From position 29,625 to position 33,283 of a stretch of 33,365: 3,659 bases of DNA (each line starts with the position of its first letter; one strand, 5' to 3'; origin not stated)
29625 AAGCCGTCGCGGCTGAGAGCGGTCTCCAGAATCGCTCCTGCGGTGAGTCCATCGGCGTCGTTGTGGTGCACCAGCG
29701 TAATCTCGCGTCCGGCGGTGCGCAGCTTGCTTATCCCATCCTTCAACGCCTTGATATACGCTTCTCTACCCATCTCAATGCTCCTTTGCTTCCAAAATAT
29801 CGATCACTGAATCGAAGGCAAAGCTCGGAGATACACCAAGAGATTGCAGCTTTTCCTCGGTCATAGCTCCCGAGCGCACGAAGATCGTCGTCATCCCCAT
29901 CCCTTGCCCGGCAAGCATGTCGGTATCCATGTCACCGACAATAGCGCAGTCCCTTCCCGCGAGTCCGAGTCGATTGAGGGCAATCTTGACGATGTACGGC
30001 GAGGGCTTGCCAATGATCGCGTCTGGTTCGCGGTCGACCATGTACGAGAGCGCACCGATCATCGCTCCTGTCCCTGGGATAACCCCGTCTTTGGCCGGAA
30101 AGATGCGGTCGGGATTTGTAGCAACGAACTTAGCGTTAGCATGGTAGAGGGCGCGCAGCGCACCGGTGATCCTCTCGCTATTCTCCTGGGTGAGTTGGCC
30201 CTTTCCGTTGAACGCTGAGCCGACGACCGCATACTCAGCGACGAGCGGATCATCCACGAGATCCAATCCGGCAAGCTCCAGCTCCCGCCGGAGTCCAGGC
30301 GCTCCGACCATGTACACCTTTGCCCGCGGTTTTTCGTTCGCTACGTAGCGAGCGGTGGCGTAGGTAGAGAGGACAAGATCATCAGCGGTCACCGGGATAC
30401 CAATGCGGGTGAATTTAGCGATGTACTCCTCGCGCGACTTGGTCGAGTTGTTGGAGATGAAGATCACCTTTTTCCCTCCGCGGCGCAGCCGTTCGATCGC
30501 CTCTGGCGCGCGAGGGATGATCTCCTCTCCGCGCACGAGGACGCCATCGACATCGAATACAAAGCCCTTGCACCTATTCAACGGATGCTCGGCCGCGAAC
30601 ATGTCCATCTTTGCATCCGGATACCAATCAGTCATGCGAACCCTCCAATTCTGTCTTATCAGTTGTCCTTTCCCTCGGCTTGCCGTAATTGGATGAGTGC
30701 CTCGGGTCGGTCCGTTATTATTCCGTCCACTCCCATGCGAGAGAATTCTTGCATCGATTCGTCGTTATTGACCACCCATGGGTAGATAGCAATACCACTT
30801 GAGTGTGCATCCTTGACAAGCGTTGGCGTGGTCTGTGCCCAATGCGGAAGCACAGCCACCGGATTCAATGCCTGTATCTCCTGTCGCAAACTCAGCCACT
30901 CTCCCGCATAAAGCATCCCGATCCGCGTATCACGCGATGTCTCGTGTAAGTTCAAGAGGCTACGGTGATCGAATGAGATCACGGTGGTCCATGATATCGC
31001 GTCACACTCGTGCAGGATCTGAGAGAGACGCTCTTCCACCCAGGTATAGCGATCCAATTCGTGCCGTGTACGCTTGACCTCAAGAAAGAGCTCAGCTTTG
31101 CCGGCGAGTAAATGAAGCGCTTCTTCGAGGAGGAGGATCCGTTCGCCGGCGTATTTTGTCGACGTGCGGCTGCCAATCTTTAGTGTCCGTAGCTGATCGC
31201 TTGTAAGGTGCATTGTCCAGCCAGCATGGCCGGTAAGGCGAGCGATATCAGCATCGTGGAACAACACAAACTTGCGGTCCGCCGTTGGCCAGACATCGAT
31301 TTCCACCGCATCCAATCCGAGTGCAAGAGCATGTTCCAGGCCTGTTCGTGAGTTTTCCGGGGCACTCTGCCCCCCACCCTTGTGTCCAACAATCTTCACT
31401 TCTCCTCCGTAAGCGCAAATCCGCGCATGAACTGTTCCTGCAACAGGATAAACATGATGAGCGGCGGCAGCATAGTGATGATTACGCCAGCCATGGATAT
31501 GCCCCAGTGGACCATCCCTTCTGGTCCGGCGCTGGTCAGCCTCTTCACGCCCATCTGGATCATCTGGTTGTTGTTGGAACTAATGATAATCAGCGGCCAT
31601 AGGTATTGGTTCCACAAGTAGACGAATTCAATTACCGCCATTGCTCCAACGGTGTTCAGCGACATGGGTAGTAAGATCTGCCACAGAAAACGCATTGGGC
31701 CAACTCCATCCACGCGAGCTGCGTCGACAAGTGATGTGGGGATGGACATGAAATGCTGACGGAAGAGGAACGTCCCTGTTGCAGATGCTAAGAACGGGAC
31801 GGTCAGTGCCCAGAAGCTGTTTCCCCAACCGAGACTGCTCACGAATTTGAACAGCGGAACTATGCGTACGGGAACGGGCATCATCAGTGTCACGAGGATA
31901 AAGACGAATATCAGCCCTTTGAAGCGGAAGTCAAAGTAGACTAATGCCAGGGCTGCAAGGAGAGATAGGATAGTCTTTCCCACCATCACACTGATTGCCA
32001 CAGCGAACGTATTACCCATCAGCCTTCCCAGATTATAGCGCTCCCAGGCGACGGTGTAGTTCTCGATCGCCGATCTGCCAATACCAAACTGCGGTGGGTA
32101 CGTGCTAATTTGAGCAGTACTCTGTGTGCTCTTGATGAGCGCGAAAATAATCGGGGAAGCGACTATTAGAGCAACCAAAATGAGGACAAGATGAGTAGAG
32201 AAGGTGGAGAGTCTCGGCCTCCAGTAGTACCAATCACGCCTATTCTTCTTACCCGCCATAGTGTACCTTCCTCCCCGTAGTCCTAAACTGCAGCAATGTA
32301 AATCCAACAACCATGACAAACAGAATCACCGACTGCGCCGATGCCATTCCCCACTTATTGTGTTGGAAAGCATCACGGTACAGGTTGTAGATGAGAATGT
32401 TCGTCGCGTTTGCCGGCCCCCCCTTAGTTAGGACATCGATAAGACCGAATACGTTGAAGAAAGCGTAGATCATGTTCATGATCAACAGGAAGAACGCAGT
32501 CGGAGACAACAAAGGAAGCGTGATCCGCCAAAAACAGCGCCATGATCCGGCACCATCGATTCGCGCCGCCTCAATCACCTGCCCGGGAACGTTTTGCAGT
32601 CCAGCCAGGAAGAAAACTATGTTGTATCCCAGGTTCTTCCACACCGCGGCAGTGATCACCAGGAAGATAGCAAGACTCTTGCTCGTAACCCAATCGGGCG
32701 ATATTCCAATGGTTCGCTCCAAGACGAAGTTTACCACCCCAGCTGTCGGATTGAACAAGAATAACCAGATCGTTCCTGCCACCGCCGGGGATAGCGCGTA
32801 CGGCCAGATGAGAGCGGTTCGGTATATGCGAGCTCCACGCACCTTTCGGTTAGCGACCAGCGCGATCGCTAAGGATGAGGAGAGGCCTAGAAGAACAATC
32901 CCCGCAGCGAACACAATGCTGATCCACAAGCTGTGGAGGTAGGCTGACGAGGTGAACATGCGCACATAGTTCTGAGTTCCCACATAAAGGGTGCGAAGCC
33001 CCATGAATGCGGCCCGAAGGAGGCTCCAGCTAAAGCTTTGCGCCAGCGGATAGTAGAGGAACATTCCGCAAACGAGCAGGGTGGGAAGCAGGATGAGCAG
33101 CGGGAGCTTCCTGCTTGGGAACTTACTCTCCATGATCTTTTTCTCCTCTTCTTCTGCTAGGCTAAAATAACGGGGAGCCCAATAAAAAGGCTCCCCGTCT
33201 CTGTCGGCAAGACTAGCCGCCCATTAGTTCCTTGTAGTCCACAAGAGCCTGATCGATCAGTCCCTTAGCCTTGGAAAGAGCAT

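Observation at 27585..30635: HAD-IIA phosphatase / DHH-DHHA1 phosphoesterase / secreted beta-helix triad welded into a glycerophosphodiester importer operon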

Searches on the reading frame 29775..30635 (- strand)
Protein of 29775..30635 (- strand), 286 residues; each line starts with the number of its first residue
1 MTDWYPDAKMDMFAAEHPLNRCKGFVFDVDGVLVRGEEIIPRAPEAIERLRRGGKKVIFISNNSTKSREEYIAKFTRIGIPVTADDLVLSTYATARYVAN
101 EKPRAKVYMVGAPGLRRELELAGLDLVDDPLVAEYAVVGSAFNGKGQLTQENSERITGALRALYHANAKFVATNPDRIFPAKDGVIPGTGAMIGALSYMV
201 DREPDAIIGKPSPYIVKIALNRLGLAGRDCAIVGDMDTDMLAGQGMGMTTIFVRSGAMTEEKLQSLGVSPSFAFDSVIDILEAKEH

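Call 5: search_protein_families(library=pfam, proteins=[window:29775-30635:-], max_evalue=0.01)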
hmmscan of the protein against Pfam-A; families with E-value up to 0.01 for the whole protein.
window:29775-30635:- (286 aa): 4 families
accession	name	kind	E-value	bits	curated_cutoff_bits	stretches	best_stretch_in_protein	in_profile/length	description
PF13344.12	Hydrolase_6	-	1.5e-32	112.1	27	1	25-124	1-100/101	Haloacid dehalogenase-like hydrolase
PF13242.12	Hydrolase_like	-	1.6e-17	63.6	22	1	208-279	2-74/75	HAD-hyrolase-like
PF00702.32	Hydrolase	-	1.4e-16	61.9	26.4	1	23-247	2-191/191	haloacid dehalogenase-like hydrolase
PF13419.12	HAD_2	-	1.4e-08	35.5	23.8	1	209-253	134-178/178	Haloacid dehalogenase-like hydrolase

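Call 6: search_protein_families(library=ncbifam, proteins=[window:29775-30635:-], max_evalue=0.01)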
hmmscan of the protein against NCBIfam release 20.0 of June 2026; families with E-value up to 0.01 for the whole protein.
window:29775-30635:- (286 aa): 35 families (the best 25 are shown)
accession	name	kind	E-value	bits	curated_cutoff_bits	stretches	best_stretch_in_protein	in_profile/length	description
TIGR01452.1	PGP_euk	subfamily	1.3e-48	165.8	201.95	1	22-264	2-257/279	phosphoglycolate/pyridoxal phosphate family phosphatase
NF053752.1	TK1734_fam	exception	3.3e-44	151.1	475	1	24-282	2-257/260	2-phosphoglycolate phosphatase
TIGR01457.1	HAD-SF-IIA-hyp2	hypoth_equivalog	1.4e-41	142.7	247.65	1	23-279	2-248/249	TIGR01457 family HAD-type hydrolase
TIGR01460.1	HAD-SF-IIA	subfamily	1.9e-41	142.4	100.15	1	25-256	1-246/246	HAD-IIA family hydrolase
NF007762.0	PRK10444.1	equivalog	2.1e-31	109.4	368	1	23-280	4-247/250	HAD-IIA family hydrolase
TIGR01458.1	HAD-SF-IIA-hyp3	hypoth_equivalog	3.1e-23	82.4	175.95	1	23-279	2-249/257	TIGR01458 family HAD-type hydrolase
TIGR01668.1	YqeG_hyp_ppase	hypoth_equivalog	3.3e-16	59.3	89.1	2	22-84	25-89/170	YqeG family HAD IIIA-type phosphatase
TIGR01459.1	HAD-SF-IIA-hyp4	hypoth_equivalog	4.3e-15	55.8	103.75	1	20-253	6-240/242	TIGR01459 family HAD-type hydrolase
TIGR01662.1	HAD-SF-IIIA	subfamily_domain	9.1e-11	42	44.6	2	208-255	91-140/141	HAD-IIIA family hydrolase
TIGR02253.1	CTE7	subfamily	1.2e-09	38.3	169.75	1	207-279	147-219/221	TIGR02253 family HAD-type hydrolase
NF008610.0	PRK11587.1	equivalog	9.5e-09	34.9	282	1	209-260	137-188/219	sugar phosphatase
TIGR02247.1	HAD-1A3-hyp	subfamily_domain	1.9e-07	31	125.4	1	208-256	150-198/211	epoxide hydrolase N-terminal domain-like phosphatase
TIGR01456.1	CECR5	hypoth_equivalog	1.9e-07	30.3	139.25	1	24-119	2-100/321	TIGR01456 family HAD-type hydrolase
NF009804.0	PRK13288.1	equivalog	2.4e-07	30.5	218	1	209-283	137-209/215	pyrophosphatase PpaX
TIGR01509.1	HAD-SF-IA-v3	subfamily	9.4e-07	29.1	29.4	1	207-253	108-154/154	HAD-IA family hydrolase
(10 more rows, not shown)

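Call 65: search_solved_structures(query=window:29778-30635:-, max_evalue=1e-10)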
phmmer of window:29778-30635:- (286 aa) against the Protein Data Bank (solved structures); distinct sequences matched with E-value up to 1e-10: 29.
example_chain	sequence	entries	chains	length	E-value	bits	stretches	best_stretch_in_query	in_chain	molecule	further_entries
4jdp_A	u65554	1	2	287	2.9e-67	230.1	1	22-285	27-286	p-nitrophenyl phosphatase (Pho2)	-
3qgm_A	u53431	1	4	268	4.6e-67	229.5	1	22-285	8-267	p-nitrophenyl phosphatase (Pho2)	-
4bx2_A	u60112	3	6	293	5.3e-36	127.6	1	17-283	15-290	PYRIDOXAL PHOSPHATE PHOSPHATASE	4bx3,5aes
8qfw_A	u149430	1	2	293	8.3e-36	126.9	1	17-284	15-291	Chronophin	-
4o8c_A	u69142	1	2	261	9.9e-36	126.7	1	17-278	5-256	Thermostable NPPase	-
4ift_A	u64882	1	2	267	2.5e-35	125.4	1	19-278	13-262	Thermostable NPPase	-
1vjr_A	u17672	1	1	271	4e-35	124.7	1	16-282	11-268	4-nitrophenylphosphatase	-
4bkm_A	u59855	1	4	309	5.6e-35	124.2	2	17-127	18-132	PYRIDOXAL PHOSPHATE PHOSPHATASE, PHOSPHOGLYCOLATE PHOSPHATASE, PYRIDOXAL PHOSPHATE PHOSPHA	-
8s8a_A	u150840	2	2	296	6.8e-35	123.9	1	16-266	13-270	Chronophin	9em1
2cfr_A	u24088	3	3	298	6.9e-35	123.9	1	16-266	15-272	PYRIDOXAL PHOSPHATE PHOSPHATASE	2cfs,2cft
2oyc_A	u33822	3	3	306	7.4e-35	123.8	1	16-266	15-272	Pyridoxal phosphate phosphatase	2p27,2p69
4bx0_A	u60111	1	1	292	8e-35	123.7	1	17-283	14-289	PYRIDOXAL PHOSPHATE PHOSPHATASE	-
5gyn_A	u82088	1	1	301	8.8e-35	123.6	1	16-266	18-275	Pyridoxal phosphate phosphatase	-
4kn8_A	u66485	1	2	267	1.7e-34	122.6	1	19-278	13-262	Thermostable NPPase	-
4ig4_A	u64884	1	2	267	2.4e-34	122.2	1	19-278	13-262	Thermostable NPPase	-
1pw5_A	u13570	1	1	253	9.7e-34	120.2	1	19-276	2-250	nagD protein, putative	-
7po7_A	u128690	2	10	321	4.1e-28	101.7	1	23-127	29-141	Glycerol-3-phosphate phosphatase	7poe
2c4n_A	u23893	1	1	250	3.6e-26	95.3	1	23-280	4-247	PROTEIN NAGD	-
4i9f_A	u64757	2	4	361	5.7e-19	71.7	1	25-257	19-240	Glycerol 3-phosphate phosphatase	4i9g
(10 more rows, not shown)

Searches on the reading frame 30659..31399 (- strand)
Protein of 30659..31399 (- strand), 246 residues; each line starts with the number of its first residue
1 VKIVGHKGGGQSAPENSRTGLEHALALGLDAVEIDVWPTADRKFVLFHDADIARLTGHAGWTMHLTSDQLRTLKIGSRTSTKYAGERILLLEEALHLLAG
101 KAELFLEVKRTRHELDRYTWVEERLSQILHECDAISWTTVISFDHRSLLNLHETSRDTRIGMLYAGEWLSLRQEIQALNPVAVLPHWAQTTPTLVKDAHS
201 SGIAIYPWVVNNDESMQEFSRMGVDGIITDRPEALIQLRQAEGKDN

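Call 5: search_protein_families(library=pfam, proteins=[window:30659-31399:-], max_evalue=0.01)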
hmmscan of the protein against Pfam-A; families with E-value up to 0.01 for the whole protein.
window:30659-31399:- (246 aa): 2 families
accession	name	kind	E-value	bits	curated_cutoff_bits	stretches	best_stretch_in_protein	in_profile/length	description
PF03009.23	GDPD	-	2.4e-42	146.2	23.6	1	6-233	1-243/244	Glycerophosphoryl diester phosphodiesterase family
PF13653.12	GDPD_2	-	7e-07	30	27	1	206-233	3-30/30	Glycerophosphoryl diester phosphodiesterase family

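Call 6: search_protein_families(library=ncbifam, proteins=[window:30659-31399:-], max_evalue=0.01)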
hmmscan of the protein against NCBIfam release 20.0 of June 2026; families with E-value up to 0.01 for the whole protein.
window:30659-31399:- (246 aa): 4 families
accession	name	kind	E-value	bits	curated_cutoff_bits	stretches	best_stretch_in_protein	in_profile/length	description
NF006989.0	PRK09454.1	equivalog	4.5e-30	104.8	264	1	2-235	11-244/251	glycerophosphodiester phosphodiesterase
NF053857.1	LysphglycPlipDStph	equivalog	8.9e-15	54.8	450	1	3-76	48-121/305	lysophosphatidylglycerol phospholipase D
NF041304.3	AvrBs2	equivalog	0.00026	19.1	1000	1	13-58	284-329/716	type III secretion system effector avirulence protein AvrBs2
NF008354.0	PRK11143.1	equivalog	0.002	17.1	254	0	3-57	33-87/359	glycerophosphodiester phosphodiesterase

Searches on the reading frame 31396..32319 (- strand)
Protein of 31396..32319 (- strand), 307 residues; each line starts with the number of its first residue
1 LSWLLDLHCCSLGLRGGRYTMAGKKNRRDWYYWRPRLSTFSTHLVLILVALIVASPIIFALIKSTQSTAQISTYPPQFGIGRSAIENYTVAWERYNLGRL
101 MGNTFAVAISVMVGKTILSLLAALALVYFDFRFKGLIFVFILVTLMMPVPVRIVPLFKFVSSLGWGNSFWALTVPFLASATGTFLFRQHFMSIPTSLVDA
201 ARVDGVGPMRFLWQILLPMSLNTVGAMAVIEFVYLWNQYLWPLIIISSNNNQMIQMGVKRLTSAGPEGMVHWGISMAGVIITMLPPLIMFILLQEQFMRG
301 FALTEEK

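Call 5: search_protein_families(library=pfam, proteins=[window:31396-32319:-], max_evalue=0.01)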
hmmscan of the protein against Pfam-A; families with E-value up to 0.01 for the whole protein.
window:31396-32319:- (307 aa): 1 family
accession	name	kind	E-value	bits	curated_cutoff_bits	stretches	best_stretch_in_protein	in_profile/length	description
PF00528.27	BPD_transp_1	-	2.5e-18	66.9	26.4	1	117-292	3-174/184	Binding-protein-dependent transport system inner membrane component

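Call 6: search_protein_families(library=ncbifam, proteins=[window:31396-32319:-], max_evalue=0.01)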
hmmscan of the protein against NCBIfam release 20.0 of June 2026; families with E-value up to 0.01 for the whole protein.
window:31396-32319:- (307 aa): 8 families
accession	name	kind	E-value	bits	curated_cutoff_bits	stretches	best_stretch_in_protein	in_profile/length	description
NF008210.0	PRK10973.1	equivalog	1.9e-65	221.3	297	1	34-303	5-278/281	sn-glycerol-3-phosphate ABC transporter permease UgpE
NF040932.1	ABC_arch_GlcU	equivalog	2.9e-28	99.3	340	1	42-302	5-265/272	glucose ABC transporter permease GlcU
NF008231.0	PRK10998.1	equivalog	1.5e-07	31.3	261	1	95-301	79-289/296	maltose ABC transporter permease MalG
NF040931.1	ABC_arch_GlcT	equivalog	4.5e-06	26.5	360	1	182-260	158-236/278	glucose ABC transporter permease GlcT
NF007852.0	PRK10561.1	equivalog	5.1e-06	26.5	335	1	185-244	176-234/295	sn-glycerol-3-phosphate ABC transporter permease UgpA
NF007047.0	PRK09500.1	equivalog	2.2e-05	24.2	326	1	85-233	44-194/257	spermidine/putrescine ABC transporter permease PotC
NF008049.0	PRK10782.1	subfamily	0.00012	21.8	212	1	134-234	64-156/217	methionine ABC transporter permease MetI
TIGR01581.1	Mo_ABC_porter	hypoth_equivalog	0.0098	15.4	210.3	0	114-232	36-168/225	ABC transporter permease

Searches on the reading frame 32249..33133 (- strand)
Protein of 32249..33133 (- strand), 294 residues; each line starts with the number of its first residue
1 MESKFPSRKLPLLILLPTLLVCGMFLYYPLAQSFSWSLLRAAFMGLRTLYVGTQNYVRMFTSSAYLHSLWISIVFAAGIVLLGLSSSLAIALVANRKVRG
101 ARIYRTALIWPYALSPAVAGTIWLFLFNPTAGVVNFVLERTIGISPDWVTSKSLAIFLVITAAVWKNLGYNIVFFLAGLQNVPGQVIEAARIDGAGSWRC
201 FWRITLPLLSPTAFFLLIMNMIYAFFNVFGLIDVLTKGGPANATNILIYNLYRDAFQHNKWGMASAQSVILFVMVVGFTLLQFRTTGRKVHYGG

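Call 5: search_protein_families(library=pfam, proteins=[window:32249-33133:-], max_evalue=0.01)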
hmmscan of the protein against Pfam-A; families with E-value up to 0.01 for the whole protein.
window:32249-33133:- (294 aa): 1 family
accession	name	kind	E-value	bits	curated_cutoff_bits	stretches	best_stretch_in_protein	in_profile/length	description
PF00528.27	BPD_transp_1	-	1.9e-14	54.3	26.4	1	91-278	6-169/184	Binding-protein-dependent transport system inner membrane component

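Call 6: search_protein_families(library=ncbifam, proteins=[window:32249-33133:-], max_evalue=0.01)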
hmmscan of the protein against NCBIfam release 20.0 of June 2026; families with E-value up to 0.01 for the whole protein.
window:32249-33133:- (294 aa): 20 families
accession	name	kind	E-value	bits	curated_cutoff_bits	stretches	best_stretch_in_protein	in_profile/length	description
NF007852.0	PRK10561.1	equivalog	3.9e-78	263.3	335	1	4-292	7-294/295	sn-glycerol-3-phosphate ABC transporter permease UgpA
NF008232.0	PRK10999.1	equivalog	3.6e-35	121.7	392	1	48-289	262-518/520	maltose ABC transporter permease MalF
NF040931.1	ABC_arch_GlcT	equivalog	4.1e-28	98.8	360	1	16-279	3-268/278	glucose ABC transporter permease GlcT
TIGR01581.1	Mo_ABC_porter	hypoth_equivalog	4.3e-13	49.3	210.3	1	51-275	5-219/225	ABC transporter permease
TIGR02140.1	permease_CysW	equivalog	5.1e-11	42.6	329.1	1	46-282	26-256/261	sulfate ABC transporter permease subunit CysW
TIGR00969.1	3a0106s02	subfamily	3.7e-10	39.7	240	1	41-276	35-261/272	sulfate ABC transporter permease subunit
TIGR03262.1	PhnU2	equivalog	1.6e-09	36.9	593.25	1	19-275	11-246/546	putative 2-aminoethylphosphonate ABC transporter permease subunit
NF040932.1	ABC_arch_GlcU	equivalog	7.8e-09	35.6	340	1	179-230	156-207/272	glucose ABC transporter permease GlcU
TIGR02141.1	modB_ABC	equivalog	9.9e-09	35.1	182.6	1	72-281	5-201/208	molybdate ABC transporter permease subunit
NF008620.0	PRK11602.1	equivalog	2e-08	33.8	442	1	48-236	45-225/291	sulfate/thiosulfate ABC transporter permease CysW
TIGR03226.1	PhnU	equivalog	4.7e-08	32.9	283.45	1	7-284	38-302/311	2-aminoethylphosphonate ABC transporter permease subunit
NF007044.0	PRK09497.1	equivalog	4.8e-08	32.8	348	1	25-288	22-276/285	spermidine/putrescine ABC transporter permease PotB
NF011624.0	PRK15050.1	equivalog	6.7e-08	32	247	1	8-286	21-285/297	2-aminoethylphosphonate ABC transporter permease subunit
TIGR02139.1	permease_CysT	equivalog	3.2e-07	30.2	246.1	1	39-281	22-252/265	sulfate ABC transporter permease subunit CysT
NF008210.0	PRK10973.1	equivalog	4.2e-06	26.7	297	1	179-229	166-216/281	sn-glycerol-3-phosphate ABC transporter permease UgpE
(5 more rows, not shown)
